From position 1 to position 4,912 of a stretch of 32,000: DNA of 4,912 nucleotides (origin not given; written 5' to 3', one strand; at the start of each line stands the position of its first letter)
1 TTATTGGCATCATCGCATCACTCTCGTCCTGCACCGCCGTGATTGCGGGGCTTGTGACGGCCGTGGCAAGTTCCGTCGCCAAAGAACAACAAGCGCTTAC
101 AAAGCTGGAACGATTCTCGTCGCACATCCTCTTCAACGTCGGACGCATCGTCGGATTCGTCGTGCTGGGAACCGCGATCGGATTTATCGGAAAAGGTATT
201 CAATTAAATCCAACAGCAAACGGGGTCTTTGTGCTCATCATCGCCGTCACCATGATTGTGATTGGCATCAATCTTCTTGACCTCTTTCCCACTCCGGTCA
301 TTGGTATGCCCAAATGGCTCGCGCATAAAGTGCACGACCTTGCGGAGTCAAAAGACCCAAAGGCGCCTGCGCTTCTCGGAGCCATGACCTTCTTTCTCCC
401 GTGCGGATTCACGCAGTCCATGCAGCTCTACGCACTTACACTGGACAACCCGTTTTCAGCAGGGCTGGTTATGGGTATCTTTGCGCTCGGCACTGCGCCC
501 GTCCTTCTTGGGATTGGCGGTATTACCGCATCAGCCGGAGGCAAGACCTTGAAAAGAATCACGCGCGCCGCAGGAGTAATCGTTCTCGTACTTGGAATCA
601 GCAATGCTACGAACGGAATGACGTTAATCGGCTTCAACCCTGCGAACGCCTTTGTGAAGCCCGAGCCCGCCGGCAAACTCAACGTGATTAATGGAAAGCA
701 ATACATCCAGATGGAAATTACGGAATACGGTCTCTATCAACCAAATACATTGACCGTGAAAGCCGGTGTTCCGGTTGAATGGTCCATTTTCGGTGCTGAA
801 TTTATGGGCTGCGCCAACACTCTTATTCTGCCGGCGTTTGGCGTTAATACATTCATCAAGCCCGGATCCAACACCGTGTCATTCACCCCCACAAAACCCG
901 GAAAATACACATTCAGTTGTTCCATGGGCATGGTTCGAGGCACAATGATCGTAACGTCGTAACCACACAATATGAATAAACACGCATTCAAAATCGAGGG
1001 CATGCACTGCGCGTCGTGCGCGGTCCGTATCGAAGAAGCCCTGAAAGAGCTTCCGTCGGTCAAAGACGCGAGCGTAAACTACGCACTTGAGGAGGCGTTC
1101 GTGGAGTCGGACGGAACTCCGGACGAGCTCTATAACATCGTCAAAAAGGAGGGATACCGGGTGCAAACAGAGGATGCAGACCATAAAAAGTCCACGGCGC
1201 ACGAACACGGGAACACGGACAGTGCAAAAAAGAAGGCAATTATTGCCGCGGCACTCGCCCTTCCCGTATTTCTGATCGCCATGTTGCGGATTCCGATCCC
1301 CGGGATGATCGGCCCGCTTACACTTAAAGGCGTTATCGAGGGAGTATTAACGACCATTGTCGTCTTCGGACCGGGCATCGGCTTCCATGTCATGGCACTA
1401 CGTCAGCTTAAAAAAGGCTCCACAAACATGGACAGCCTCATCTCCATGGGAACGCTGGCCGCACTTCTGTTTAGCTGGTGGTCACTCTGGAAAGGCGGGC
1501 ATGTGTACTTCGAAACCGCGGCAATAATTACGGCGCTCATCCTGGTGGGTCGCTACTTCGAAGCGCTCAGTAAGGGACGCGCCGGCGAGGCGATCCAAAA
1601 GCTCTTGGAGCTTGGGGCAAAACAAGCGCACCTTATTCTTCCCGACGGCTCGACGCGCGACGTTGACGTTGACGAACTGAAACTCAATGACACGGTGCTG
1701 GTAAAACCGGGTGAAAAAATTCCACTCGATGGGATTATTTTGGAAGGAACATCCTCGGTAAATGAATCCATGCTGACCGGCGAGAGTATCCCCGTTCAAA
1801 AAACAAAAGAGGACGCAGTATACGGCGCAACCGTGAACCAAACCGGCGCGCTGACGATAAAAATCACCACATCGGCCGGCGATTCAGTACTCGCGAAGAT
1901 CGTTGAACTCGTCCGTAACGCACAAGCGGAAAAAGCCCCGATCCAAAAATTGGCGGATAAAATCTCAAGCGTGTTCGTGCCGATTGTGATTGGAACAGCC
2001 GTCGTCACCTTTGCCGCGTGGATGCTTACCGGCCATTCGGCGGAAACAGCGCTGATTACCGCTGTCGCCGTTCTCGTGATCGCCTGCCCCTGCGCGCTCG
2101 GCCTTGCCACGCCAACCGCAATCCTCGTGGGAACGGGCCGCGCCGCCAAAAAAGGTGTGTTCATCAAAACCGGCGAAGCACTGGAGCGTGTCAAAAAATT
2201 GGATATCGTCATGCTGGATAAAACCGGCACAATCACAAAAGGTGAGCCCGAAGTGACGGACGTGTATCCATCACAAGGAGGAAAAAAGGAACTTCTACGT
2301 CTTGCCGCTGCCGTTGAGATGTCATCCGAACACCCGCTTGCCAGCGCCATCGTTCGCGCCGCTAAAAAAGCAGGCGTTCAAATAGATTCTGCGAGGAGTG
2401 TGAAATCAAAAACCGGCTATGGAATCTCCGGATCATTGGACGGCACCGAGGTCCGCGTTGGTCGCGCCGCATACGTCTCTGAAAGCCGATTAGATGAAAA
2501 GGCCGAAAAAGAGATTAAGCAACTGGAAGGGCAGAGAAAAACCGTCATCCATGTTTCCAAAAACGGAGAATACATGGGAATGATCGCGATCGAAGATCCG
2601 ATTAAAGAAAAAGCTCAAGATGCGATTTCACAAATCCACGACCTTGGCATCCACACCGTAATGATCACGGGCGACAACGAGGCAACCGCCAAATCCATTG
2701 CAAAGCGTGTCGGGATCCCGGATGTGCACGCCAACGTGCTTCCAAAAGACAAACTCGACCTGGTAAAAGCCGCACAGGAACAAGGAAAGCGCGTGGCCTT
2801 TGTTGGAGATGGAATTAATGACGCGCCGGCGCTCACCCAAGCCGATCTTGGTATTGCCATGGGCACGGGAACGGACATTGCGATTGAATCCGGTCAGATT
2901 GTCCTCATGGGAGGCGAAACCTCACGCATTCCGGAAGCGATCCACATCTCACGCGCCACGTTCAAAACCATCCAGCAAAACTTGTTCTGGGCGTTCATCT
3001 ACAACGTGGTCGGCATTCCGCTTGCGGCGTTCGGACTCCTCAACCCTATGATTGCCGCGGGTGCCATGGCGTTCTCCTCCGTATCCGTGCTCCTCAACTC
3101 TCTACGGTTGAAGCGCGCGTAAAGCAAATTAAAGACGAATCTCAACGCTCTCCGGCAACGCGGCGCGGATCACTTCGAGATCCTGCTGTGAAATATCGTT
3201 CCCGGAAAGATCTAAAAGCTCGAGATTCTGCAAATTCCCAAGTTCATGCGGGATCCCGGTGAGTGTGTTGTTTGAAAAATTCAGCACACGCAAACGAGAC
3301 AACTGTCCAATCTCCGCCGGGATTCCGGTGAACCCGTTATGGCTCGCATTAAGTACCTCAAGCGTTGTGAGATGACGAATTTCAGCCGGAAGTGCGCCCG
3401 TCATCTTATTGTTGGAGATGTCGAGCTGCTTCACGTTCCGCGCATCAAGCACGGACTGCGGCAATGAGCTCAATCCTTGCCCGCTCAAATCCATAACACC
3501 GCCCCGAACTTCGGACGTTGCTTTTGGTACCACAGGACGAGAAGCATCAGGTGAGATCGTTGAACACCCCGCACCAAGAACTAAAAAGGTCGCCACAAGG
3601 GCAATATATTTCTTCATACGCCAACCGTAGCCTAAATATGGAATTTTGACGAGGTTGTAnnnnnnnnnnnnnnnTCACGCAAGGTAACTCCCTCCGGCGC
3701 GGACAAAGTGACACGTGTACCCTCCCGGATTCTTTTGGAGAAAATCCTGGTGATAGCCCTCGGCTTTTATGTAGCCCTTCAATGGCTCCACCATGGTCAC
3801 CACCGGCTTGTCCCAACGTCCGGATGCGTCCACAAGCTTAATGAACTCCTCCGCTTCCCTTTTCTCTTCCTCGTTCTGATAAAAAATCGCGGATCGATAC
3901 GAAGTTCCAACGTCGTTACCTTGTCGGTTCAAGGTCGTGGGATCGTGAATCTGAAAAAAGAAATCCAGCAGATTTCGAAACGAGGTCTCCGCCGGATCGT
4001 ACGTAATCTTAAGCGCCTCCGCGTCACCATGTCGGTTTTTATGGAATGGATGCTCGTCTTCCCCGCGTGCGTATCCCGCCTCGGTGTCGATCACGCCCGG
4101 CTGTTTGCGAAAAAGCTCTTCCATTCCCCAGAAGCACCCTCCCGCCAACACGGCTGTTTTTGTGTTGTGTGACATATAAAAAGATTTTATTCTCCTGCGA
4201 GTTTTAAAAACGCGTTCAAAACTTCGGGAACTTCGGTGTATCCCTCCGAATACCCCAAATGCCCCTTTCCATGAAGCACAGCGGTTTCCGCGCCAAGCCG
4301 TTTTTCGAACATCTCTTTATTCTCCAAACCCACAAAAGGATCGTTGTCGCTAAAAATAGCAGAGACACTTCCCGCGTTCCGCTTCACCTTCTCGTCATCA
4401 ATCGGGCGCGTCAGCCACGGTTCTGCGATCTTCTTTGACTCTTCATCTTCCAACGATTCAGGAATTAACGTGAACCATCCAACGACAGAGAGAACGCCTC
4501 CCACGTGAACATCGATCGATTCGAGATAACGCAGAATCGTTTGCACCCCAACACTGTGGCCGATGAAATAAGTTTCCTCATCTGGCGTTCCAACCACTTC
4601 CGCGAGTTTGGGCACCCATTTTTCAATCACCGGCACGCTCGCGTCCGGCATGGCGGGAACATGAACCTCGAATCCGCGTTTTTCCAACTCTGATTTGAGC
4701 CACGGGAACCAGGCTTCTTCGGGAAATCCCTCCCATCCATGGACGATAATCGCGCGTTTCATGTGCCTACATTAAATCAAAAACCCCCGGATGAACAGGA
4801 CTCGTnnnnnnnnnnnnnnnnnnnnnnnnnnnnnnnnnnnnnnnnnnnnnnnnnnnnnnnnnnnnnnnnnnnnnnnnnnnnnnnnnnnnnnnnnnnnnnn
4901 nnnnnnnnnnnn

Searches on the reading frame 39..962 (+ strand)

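Call 43: search_protein_families(library=pfam, max_evalue=0.001, proteins=[window:39-962:+])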
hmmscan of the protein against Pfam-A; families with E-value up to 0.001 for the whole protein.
window:39-962:+ (307 aa): 2 families
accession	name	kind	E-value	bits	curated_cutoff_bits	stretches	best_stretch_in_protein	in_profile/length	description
PF13386.12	DsbD_2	-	3.8e-30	105.7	24.9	1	3-187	18-198/199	Cytochrome C biogenesis protein transmembrane region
PF13473.12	Cupredoxin_1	-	1.5e-09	38.2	27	1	219-305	19-104/104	Cupredoxin-like domain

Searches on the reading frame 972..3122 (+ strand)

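Call 43: search_protein_families(library=pfam, max_evalue=0.001, proteins=[window:972-3122:+])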
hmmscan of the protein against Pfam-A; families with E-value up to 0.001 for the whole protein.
window:972-3122:+ (716 aa): 4 families
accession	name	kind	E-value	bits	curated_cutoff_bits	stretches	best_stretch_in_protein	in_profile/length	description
PF00122.25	E1-E2_ATPase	-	4.9e-60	202.6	28.1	1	216-394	4-181/181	E1-E2 ATPase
PF00702.32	Hydrolase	-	1.4e-36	127.2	26.4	1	411-625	2-191/191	haloacid dehalogenase-like hydrolase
PF00403.32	HMA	-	2.1e-13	50.9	24.8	1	6-62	2-61/62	Heavy-metal-associated domain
PF08282.18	Hydrolase_3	-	3.2e-07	30.8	20.9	1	598-639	196-237/255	haloacid dehalogenase-like hydrolase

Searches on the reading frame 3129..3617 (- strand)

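Call 43: search_protein_families(library=pfam, max_evalue=0.001, proteins=[window:3129-3617:-])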
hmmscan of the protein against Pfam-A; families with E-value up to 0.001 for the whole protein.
window:3129-3617:- (162 aa): 6 families
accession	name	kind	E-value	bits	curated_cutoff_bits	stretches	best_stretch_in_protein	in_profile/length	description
PF12799.13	LRR_4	-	2e-16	60.1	27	3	108-143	2-40/44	Leucine Rich repeats (2 copies)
PF13855.12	LRR_8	-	2.3e-16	59.7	27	2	92-142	9-61/61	Leucine rich repeat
PF00560.39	LRR_1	-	4.2e-16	56.1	20.6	0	108-129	1-23/23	Leucine Rich Repeat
PF23598.1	LRR_14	-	1.2e-12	47.7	40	1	41-115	74-147/353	Leucine-rich repeat region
PF13516.12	LRR_6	-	7.6e-06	26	23.4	0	129-144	2-17/24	Leucine Rich repeat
PF23211.1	LRR_LRWD1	-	0.00057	20.1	28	0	82-142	40-98/190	Leucine-rich repeat and WD repeat-containing protein 1, LRR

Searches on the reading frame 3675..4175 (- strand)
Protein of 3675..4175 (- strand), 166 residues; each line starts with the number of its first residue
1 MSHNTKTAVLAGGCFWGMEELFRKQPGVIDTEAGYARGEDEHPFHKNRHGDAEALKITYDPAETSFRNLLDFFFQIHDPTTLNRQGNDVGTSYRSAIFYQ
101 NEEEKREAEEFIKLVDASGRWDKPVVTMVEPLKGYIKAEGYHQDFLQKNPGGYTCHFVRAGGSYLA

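Call 43: search_protein_families(library=pfam, max_evalue=0.001, proteins=[window:3675-4175:-])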
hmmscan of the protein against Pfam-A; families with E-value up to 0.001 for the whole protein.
window:3675-4175:- (166 aa): 1 family
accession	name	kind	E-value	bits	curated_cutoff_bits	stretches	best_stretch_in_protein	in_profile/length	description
PF01625.27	PMSR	-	1e-55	188.6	23.7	1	7-154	1-152/153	Peptide methionine sulfoxide reductase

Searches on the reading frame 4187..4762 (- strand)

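Call 43: search_protein_families(library=pfam, max_evalue=0.001, proteins=[window:4187-4762:-])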
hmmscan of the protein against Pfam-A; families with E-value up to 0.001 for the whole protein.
window:4187-4762:- (191 aa): 1 family
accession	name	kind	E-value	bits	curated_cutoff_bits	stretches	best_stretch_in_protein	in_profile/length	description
PF06821.19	Ser_hydrolase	-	1.2e-21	77.8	22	1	5-184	2-169/172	Serine hydrolase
